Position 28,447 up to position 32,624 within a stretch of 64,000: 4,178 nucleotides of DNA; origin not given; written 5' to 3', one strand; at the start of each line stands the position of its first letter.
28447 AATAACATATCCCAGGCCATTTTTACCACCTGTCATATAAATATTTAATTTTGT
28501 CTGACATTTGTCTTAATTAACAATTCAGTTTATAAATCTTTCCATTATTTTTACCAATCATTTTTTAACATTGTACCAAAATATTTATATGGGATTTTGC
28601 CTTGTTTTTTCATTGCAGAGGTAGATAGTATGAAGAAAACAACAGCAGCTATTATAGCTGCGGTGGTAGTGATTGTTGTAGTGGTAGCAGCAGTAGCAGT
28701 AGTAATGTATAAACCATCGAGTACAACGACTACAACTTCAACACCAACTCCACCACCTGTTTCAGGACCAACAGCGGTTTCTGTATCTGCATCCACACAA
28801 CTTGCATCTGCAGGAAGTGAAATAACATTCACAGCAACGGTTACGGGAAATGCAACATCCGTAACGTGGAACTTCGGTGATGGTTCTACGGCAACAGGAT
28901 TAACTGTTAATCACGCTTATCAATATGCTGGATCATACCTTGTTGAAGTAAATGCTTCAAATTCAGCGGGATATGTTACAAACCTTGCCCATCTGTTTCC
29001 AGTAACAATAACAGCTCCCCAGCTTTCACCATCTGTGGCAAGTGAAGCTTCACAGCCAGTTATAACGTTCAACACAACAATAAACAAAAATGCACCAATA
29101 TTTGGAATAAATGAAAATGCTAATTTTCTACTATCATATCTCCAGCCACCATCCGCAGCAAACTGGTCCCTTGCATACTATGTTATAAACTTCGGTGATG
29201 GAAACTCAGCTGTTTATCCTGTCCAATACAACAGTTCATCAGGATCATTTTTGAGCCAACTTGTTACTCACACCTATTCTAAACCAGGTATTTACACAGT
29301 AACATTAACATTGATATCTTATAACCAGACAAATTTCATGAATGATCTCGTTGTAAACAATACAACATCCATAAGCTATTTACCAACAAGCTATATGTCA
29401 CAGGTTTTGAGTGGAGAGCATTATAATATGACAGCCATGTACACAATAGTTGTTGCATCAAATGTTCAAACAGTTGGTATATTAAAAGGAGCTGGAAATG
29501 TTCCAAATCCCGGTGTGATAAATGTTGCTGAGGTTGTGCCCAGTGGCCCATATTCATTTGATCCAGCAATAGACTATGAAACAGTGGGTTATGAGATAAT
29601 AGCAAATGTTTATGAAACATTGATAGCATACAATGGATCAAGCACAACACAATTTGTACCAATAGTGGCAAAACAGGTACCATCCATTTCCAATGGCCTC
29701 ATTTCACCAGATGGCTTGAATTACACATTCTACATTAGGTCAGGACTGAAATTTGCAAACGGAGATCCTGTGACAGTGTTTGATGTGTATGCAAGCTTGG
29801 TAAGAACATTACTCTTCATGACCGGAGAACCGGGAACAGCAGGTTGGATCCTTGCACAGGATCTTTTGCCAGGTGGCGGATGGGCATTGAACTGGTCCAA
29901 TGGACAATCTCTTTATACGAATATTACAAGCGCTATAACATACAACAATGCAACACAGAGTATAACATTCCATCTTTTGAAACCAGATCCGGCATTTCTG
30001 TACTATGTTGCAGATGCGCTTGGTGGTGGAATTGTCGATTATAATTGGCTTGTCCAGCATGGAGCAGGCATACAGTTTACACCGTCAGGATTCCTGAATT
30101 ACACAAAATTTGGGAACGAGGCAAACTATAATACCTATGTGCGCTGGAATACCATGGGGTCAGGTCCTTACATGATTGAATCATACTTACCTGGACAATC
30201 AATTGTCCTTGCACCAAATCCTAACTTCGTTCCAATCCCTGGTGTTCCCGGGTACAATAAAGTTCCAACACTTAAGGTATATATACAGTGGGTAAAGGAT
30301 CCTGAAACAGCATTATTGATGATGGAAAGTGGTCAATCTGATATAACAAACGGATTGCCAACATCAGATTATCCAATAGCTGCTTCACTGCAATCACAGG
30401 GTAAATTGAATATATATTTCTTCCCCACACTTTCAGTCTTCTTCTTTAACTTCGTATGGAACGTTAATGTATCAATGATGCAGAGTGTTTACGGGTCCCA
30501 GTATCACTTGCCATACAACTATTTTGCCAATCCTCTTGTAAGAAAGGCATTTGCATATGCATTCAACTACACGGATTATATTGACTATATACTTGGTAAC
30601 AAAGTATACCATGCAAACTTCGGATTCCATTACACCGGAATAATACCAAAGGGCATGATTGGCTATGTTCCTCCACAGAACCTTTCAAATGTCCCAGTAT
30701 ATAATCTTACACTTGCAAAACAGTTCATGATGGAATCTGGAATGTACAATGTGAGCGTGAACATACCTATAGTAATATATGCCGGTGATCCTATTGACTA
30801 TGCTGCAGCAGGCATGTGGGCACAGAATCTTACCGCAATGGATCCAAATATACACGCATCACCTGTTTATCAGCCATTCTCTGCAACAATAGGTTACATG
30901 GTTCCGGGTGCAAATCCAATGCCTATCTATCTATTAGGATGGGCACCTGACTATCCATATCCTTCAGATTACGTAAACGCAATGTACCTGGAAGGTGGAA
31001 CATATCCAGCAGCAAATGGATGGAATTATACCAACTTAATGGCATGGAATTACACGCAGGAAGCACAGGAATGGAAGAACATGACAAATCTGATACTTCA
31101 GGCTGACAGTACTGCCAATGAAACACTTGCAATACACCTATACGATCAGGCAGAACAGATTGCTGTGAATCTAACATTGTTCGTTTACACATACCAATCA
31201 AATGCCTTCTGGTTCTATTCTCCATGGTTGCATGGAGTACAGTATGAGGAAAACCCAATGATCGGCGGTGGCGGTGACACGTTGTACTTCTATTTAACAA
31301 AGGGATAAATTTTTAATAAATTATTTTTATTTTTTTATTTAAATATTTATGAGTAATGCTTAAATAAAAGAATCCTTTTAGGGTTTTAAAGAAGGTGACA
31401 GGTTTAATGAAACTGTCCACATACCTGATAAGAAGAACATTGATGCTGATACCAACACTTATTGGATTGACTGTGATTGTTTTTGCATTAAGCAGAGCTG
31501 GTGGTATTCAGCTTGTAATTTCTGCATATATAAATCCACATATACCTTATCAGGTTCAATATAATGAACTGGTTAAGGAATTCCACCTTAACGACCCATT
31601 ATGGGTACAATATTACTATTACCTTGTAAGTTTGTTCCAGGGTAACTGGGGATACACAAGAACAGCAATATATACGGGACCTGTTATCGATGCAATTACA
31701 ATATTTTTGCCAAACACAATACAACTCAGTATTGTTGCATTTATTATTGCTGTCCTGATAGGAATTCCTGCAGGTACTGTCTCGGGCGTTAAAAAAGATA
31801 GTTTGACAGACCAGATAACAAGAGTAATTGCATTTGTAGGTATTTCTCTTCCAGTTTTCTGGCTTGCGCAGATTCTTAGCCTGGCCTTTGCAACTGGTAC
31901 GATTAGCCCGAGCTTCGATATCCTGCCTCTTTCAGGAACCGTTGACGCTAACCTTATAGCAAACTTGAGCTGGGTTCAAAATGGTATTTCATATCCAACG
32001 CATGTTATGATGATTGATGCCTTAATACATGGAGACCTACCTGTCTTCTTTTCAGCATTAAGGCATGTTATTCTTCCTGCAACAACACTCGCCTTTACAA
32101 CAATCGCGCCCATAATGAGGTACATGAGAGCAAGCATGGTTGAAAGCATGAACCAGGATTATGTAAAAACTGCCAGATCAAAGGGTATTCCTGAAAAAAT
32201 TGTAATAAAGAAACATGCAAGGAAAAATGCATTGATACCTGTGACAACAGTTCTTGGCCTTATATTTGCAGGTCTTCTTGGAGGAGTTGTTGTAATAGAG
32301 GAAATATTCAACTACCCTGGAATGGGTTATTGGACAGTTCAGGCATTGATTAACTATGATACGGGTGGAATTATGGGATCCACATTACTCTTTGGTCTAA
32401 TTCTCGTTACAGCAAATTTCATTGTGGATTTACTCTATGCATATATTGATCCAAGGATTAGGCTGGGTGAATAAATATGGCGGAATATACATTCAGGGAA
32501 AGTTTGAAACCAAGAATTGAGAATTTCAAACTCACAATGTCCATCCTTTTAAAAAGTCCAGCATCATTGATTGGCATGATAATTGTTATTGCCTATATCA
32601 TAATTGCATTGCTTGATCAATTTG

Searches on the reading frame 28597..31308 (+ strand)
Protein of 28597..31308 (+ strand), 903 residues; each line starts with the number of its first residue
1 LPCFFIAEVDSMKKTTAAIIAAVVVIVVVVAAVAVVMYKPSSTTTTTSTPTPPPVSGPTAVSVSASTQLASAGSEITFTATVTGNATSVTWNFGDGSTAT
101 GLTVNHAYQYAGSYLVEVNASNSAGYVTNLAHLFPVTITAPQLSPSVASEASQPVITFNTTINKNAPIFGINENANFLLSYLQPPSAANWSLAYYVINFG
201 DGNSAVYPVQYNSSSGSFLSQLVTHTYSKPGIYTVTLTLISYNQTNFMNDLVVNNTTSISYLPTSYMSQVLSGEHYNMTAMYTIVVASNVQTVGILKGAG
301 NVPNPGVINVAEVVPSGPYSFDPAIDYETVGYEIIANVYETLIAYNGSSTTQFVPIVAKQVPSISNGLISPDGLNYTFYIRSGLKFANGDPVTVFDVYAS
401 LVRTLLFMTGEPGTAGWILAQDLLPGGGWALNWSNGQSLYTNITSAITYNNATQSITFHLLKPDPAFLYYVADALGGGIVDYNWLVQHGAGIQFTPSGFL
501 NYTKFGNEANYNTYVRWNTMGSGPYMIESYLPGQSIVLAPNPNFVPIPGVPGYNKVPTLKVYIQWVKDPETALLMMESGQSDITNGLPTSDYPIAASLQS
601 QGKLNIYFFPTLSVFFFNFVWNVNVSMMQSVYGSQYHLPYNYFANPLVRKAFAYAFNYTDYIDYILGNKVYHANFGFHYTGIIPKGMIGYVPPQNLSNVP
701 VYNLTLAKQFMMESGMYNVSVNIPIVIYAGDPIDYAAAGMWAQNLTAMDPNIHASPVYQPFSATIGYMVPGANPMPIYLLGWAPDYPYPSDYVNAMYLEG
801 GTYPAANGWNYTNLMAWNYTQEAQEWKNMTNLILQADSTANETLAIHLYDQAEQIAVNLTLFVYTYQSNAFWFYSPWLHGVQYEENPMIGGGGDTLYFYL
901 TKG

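Call 70: search_protein_families(library=pfam, proteins=[window:28597-31308:+], max_evalue=1e-8)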
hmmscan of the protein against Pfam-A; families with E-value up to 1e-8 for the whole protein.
window:28597-31308:+ (903 aa): 3 families
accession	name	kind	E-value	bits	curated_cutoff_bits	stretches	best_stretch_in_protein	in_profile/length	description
PF00496.27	SBP_bac_5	-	4.9e-44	151.4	32.4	1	368-801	11-365/368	Bacterial extracellular solute-binding proteins, family 5 Middle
PF18911.6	PKD_4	-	3.6e-20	72.3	27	1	65-129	9-77/85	PKD domain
PF00801.26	PKD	-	7.9e-20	71.1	23.5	1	61-129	2-74/80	PKD domain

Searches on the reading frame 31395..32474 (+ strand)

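Call 70: search_protein_families(library=pfam, proteins=[window:31395-32474:+], max_evalue=1e-8)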
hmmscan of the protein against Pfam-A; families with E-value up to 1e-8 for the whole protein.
window:31395-32474:+ (359 aa): 1 family
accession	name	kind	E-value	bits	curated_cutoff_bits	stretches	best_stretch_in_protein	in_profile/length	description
PF00528.27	BPD_transp_1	-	4.5e-41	141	26.4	1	123-356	1-183/184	Binding-protein-dependent transport system inner membrane component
